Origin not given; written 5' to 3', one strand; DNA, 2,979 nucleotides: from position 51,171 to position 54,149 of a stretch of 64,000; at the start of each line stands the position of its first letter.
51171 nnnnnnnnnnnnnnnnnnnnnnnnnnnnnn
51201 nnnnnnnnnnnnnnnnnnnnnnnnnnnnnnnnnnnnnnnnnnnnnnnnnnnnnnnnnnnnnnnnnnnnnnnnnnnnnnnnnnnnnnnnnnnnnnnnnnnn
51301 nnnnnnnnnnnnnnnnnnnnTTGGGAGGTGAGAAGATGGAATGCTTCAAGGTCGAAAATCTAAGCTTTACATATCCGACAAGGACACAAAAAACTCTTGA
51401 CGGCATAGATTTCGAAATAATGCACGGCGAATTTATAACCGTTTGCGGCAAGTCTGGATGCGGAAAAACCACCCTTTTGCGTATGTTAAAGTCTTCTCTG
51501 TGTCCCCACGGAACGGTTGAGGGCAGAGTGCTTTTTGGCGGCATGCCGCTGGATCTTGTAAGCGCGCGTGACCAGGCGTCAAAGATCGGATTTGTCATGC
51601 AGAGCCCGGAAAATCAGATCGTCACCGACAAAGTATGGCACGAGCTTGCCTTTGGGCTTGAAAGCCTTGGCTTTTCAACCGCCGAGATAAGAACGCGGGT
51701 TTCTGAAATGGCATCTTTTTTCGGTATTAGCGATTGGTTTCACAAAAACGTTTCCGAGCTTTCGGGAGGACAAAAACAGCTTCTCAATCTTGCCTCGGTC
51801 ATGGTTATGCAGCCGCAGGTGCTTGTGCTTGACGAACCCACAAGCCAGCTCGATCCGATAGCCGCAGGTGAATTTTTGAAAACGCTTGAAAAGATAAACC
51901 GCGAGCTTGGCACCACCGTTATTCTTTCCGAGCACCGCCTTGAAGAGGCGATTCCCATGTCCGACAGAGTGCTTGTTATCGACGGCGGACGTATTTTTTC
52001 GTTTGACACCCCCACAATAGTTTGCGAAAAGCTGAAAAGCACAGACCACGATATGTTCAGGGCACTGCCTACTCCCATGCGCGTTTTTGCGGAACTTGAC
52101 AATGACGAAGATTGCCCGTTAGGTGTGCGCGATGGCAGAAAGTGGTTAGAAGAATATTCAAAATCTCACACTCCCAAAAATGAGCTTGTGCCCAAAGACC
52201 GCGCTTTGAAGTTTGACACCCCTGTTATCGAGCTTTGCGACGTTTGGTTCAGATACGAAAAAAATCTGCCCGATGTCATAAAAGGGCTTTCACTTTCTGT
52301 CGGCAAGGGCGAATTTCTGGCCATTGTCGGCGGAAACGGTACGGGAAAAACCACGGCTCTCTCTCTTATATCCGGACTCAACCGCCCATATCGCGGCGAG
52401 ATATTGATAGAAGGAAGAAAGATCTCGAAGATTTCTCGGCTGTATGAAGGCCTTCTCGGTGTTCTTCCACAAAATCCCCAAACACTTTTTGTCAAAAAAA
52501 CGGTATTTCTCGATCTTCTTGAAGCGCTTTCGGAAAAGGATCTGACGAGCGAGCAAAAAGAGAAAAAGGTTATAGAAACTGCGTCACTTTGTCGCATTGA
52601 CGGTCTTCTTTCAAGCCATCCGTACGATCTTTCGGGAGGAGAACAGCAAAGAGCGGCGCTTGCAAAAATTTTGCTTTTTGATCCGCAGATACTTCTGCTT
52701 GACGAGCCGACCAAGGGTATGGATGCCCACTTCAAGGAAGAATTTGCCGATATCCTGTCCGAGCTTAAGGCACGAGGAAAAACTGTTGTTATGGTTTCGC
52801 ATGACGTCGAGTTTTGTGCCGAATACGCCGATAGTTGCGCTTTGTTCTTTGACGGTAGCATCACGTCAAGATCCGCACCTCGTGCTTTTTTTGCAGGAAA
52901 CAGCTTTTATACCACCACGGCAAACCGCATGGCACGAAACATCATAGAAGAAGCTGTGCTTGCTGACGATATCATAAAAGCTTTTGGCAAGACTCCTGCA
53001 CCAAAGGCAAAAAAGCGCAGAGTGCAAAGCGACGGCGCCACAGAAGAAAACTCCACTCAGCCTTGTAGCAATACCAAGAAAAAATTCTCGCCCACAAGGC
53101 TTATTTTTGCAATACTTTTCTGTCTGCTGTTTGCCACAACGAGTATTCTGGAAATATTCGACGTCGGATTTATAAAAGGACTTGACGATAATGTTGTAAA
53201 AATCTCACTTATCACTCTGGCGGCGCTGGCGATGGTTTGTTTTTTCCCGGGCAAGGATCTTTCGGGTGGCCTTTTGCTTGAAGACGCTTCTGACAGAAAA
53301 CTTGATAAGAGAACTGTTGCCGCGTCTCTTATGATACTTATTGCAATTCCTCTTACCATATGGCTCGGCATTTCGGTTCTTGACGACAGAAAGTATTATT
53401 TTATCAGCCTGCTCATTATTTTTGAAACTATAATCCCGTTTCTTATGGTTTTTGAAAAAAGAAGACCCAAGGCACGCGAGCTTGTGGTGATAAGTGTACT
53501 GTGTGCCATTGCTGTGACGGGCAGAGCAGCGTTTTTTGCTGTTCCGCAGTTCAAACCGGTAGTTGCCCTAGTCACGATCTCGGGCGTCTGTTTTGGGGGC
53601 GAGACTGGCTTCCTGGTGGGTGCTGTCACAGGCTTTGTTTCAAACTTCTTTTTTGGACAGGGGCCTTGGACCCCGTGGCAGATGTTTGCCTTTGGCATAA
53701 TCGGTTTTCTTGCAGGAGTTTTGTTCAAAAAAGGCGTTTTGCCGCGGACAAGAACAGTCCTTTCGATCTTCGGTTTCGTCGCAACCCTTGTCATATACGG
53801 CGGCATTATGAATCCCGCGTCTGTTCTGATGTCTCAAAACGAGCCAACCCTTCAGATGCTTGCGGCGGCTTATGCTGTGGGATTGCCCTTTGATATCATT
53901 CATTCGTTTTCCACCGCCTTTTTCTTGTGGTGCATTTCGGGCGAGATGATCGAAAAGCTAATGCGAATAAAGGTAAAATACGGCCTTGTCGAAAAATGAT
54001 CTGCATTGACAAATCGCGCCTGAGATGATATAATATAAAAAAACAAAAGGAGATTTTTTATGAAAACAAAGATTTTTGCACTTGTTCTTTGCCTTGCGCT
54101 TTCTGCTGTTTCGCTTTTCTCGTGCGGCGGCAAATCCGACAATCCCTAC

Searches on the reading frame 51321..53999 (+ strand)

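Call 90: search_protein_families(library=pfam, max_evalue=0.00001, proteins=[window:51321-53999:+])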
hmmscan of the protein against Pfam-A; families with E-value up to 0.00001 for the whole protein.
window:51321-53999:+ (892 aa): 7 families
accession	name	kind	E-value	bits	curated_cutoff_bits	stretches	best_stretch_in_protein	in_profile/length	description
PF00005.33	ABC_tran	-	4.5e-56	189.7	25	2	321-464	2-136/137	ABC transporter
PF13304.12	AAA_21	-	1.4e-18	68.5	27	1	434-498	235-302/304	AAA domain, putative AbiEii toxin, Type IV TA system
PF07155.17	ECF-ribofla_trS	-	9.9e-10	39.1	26.7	1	718-864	4-158/172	ECF-type riboflavin transporter, S component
PF13401.12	AAA_22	-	2.7e-09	37.8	27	0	35-202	4-120/130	AAA domain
PF12822.12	ECF_trnsprt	-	7.3e-09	36.3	30.7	1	719-862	1-158/169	ECF transporter, substrate-specific component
PF02463.25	SMC_N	-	1.5e-06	28.2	40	0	35-201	23-195/220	RecF/RecN/SMC N terminal domain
PF13238.12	AAA_18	-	3.3e-06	28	29.4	0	39-83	1-44/128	AAA domain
